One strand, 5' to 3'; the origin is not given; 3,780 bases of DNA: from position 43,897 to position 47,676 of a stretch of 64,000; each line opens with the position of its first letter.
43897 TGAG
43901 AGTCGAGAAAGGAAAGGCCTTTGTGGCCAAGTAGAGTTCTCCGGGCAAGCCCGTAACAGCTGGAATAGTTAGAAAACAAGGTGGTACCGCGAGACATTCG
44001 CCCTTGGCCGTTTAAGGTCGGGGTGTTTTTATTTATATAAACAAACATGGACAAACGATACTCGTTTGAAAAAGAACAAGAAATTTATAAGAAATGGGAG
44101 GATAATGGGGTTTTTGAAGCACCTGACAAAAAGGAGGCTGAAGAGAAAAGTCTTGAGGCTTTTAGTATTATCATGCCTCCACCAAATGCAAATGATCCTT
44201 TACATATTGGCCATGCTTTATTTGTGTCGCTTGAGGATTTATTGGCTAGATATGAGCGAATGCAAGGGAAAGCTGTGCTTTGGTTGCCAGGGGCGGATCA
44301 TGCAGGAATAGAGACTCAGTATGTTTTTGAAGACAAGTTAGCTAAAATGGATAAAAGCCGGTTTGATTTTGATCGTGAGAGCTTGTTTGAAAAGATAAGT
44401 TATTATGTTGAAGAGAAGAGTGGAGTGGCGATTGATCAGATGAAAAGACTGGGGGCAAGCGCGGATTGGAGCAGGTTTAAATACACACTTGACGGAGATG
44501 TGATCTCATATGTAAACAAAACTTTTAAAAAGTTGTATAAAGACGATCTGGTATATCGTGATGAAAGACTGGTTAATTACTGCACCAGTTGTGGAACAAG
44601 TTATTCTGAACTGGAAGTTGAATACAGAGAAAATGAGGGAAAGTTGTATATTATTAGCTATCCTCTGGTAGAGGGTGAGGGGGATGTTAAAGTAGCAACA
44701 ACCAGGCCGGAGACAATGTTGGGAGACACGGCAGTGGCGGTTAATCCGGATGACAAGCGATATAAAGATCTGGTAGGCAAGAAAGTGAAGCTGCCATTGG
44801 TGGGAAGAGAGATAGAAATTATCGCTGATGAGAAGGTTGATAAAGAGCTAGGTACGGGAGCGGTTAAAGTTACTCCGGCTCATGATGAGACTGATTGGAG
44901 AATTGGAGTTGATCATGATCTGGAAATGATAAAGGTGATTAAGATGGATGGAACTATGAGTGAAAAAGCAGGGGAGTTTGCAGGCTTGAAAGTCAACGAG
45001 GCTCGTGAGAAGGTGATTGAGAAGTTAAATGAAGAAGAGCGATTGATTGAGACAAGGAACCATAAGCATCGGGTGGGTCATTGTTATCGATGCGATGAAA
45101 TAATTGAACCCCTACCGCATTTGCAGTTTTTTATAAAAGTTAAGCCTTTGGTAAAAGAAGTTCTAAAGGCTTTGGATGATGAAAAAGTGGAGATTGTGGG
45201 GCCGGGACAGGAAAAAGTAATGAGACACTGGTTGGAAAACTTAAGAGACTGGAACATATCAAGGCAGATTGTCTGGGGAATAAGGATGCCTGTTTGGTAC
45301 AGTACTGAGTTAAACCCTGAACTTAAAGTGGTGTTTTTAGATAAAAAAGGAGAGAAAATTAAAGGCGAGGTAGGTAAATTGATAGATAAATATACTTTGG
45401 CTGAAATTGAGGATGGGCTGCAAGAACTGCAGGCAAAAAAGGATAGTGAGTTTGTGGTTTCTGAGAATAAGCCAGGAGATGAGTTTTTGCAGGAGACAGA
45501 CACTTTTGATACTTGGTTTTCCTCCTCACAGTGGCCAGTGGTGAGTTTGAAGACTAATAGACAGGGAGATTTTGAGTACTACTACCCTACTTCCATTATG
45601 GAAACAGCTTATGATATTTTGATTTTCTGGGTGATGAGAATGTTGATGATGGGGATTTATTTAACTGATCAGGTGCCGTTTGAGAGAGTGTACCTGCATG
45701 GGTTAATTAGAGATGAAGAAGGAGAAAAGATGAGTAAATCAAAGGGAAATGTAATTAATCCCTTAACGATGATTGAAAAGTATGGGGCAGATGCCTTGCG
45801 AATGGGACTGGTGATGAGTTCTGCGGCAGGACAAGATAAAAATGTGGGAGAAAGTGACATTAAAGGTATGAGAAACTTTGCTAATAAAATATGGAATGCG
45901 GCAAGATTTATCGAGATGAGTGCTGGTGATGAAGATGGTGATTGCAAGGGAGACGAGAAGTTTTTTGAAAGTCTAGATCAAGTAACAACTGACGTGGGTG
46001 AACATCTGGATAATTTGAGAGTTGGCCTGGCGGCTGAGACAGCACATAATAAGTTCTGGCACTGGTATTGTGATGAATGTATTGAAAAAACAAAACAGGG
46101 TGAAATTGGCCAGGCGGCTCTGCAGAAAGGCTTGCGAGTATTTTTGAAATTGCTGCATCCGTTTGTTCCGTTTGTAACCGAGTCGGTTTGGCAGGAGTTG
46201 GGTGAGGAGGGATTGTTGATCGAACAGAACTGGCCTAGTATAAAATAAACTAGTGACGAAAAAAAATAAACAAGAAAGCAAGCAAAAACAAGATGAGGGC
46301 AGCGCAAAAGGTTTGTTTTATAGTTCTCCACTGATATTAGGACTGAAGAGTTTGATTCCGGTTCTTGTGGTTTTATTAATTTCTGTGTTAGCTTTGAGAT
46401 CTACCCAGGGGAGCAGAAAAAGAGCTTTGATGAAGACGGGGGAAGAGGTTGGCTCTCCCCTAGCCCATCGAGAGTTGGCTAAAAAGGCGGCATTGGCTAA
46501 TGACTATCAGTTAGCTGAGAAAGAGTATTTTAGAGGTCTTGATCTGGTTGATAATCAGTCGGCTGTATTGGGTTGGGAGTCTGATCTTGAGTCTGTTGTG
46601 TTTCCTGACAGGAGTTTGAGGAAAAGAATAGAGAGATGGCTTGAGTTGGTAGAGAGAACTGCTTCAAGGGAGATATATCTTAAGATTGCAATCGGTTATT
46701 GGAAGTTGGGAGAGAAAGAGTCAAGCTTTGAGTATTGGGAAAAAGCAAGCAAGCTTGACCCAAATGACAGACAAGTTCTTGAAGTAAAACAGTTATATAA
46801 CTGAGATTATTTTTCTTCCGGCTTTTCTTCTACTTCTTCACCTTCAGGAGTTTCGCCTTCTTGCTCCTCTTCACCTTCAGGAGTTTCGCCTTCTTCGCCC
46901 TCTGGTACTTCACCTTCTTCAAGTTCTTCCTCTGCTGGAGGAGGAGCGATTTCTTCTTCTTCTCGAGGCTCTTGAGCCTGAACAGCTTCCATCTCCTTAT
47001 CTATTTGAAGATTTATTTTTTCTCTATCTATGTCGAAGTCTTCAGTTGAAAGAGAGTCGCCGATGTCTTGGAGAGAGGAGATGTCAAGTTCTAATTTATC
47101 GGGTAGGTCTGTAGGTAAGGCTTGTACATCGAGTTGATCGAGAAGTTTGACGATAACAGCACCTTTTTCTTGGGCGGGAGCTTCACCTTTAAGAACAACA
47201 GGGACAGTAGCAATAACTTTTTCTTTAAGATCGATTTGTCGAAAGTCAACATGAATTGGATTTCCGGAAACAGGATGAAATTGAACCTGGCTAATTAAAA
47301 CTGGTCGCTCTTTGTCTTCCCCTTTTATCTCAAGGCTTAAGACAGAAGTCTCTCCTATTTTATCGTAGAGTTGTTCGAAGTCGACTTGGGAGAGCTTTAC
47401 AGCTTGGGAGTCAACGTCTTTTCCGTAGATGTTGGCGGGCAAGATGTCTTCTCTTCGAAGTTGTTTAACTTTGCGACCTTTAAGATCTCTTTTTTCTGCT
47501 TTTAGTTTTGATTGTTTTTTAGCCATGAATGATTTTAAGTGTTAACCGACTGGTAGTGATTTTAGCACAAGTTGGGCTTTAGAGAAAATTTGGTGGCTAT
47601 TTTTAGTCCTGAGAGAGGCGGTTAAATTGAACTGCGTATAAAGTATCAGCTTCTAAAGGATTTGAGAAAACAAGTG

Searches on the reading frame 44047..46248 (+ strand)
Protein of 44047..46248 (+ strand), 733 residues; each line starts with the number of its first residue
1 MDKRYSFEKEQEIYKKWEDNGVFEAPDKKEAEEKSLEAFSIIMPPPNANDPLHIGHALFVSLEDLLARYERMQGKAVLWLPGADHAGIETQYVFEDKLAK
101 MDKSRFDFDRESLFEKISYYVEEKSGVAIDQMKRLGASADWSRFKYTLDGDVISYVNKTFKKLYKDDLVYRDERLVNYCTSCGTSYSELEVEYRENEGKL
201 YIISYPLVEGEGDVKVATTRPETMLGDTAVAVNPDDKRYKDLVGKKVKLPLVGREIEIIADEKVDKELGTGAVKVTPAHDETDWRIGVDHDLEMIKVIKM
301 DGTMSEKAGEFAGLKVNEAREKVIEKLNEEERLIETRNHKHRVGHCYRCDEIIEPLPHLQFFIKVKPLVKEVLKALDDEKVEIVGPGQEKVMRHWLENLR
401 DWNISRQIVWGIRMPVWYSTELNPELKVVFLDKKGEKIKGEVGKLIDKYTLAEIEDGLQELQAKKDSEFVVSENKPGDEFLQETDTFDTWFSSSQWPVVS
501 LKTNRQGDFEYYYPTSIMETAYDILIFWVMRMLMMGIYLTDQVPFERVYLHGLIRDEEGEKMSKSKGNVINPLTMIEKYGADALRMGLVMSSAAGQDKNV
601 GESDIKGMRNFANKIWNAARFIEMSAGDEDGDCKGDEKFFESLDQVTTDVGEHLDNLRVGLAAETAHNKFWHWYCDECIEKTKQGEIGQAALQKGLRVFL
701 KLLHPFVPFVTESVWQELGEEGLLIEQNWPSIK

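Call 15: search_protein_families(library=pfam, proteins=[window:44047-46248:+], max_evalue=0.001)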
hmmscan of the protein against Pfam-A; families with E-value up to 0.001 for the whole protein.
window:44047-46248:+ (733 aa): 4 families
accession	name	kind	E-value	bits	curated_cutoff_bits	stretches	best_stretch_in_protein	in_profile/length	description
PF00133.28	tRNA-synt_1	-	8e-116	387.6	22.7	1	13-599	2-412/414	tRNA synthetases class I (I, L, M and V)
PF09334.17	tRNA-synt_1g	-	1.1e-23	84.1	20.1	3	46-192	8-136/391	tRNA synthetases class I (M)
PF08264.19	Anticodon_1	-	5.4e-17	62.5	25.1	1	637-731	2-106/148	Anticodon-binding domain of tRNA ligase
PF13603.12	tRNA-synt_1_2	-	1.7e-10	41.1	25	1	244-304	86-146/185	Leucyl-tRNA synthetase, editing domain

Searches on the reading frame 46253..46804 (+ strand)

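Call 42: search_protein_families(library=pfam, proteins=[window:46253-46804:+], max_evalue=0.001)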
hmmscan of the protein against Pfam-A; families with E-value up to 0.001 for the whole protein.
window:46253-46804:+ (183 aa): 1 family
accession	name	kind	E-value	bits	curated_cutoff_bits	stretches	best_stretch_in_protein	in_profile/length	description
PF07719.23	TPR_2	-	9.5e-06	25.8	27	0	140-172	2-34/34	Tetratricopeptide repeat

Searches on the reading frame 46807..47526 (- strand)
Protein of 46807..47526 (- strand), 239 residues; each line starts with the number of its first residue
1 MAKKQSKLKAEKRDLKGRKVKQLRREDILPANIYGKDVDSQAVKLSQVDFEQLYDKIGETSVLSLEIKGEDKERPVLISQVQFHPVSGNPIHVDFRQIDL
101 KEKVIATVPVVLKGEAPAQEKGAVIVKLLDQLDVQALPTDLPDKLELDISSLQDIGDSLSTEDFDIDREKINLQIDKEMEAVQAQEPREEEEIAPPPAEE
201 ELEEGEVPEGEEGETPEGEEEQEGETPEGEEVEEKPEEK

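Call 42: search_protein_families(library=pfam, proteins=[window:46807-47526:-], max_evalue=0.001)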
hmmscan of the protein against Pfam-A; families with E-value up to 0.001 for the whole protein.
window:46807-47526:- (239 aa): 2 families
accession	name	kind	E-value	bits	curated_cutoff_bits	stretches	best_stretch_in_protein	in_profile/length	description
PF01386.24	Ribosomal_L25p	-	2.7e-21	76.3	23.6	1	8-95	1-82/82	Ribosomal L25p family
PF14693.11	Ribosomal_TL5_C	-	4.2e-14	53.1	27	1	103-187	1-83/84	Ribosomal protein TL5, C-terminal domain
